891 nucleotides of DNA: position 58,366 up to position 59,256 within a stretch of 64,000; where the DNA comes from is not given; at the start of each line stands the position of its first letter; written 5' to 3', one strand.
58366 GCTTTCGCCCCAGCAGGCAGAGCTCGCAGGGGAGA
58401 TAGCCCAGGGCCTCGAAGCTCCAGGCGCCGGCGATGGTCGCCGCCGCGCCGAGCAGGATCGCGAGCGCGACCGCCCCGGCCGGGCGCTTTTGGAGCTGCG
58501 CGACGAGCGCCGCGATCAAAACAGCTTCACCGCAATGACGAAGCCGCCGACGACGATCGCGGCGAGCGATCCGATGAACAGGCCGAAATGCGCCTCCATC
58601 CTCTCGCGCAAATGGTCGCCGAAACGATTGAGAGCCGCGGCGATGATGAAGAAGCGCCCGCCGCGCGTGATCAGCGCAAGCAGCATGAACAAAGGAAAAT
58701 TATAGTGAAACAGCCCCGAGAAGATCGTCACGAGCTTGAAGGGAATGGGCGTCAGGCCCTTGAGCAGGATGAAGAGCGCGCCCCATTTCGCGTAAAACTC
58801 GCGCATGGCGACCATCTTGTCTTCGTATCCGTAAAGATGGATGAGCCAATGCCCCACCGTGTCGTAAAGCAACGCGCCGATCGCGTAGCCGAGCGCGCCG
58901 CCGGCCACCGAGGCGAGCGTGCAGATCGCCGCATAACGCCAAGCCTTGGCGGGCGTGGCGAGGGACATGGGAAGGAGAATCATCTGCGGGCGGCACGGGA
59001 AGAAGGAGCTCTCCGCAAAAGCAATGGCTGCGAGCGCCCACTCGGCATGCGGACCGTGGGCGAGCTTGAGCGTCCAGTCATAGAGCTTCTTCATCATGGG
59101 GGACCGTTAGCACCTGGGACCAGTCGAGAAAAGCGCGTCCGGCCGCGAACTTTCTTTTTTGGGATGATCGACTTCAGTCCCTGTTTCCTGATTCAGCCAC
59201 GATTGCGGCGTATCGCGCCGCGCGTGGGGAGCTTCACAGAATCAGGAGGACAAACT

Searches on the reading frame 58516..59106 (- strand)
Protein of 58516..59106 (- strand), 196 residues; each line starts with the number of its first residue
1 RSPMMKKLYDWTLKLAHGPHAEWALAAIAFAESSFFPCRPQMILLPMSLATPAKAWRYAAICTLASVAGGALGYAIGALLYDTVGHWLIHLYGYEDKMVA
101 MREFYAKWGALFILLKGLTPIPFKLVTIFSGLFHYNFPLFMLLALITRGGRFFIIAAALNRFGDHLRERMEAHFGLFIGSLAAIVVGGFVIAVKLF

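Call 56: search_protein_families(library=pfam, proteins=[window:58516-59106:-], max_evalue=0.001)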
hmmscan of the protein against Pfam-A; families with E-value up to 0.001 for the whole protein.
window:58516-59106:- (196 aa): 1 family
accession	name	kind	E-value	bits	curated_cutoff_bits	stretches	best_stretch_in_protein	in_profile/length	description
PF09335.16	VTT_dom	-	5.7e-07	30.5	33.9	1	53-157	14-119/123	VTT domain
